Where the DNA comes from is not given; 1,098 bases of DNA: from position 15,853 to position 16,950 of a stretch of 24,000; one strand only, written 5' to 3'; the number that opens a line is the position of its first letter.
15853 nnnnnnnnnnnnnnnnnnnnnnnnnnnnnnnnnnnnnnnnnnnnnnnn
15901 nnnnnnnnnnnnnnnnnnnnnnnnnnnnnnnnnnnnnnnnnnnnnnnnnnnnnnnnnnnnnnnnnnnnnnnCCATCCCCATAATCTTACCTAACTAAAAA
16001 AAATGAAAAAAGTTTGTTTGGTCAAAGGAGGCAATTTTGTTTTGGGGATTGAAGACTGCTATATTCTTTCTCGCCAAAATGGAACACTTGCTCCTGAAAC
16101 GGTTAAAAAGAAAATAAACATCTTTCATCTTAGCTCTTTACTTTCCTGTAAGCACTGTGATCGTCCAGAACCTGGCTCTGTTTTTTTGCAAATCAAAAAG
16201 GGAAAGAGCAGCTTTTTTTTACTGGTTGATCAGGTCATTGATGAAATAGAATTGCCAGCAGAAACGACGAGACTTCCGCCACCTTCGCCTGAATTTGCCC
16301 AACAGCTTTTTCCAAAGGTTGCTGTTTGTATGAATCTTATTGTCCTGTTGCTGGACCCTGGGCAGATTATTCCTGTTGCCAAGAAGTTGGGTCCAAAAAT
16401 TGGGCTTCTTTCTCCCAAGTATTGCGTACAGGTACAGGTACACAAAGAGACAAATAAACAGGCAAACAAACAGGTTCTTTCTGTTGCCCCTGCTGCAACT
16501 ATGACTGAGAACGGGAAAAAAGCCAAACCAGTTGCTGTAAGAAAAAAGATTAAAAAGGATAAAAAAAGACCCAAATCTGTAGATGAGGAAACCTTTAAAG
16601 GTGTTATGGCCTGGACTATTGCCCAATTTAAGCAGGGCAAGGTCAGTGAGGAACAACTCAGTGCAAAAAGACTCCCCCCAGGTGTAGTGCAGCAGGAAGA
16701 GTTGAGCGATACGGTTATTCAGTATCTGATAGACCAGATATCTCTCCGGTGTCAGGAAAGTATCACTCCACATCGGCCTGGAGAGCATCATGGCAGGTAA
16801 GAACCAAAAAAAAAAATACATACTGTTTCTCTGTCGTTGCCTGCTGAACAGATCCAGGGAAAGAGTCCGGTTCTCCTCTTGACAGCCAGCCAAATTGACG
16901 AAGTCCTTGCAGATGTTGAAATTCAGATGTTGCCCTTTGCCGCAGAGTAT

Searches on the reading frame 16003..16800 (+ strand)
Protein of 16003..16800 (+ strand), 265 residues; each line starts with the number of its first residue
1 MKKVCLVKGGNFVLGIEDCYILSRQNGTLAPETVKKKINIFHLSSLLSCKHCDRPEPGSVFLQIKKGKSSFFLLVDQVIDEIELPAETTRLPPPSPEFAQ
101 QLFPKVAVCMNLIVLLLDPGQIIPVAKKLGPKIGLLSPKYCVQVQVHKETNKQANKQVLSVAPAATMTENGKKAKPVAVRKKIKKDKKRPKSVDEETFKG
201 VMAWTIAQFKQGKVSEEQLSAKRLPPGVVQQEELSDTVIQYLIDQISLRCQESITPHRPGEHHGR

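Call 7: search_protein_families(library=pfam, proteins=[window:16003-16800:+])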
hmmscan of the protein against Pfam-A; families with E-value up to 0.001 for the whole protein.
window:16003-16800:+ (265 aa): 0 families

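Call 11: search_protein_families(library=pfam, proteins=[window:16003-16800:+], max_evalue=10)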
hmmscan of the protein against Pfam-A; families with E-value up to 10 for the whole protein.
window:16003-16800:+ (265 aa): 2 families
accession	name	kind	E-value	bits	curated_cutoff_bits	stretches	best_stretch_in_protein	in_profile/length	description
PF01584.24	CheW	-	0.025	14.7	23.5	1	38-123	49-134/138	CheW-like domain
PF22457.1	PpPFK_gamma-like_C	-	0.11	12.8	27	1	184-220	117-156/158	ATP-dependent 6-phosphofructokinase subunit gamma, C-terminal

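Call 12: search_protein_families(library=ncbifam, proteins=[window:16003-16800:+], max_evalue=1)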
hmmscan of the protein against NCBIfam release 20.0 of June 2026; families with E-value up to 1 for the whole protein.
window:16003-16800:+ (265 aa): 0 families
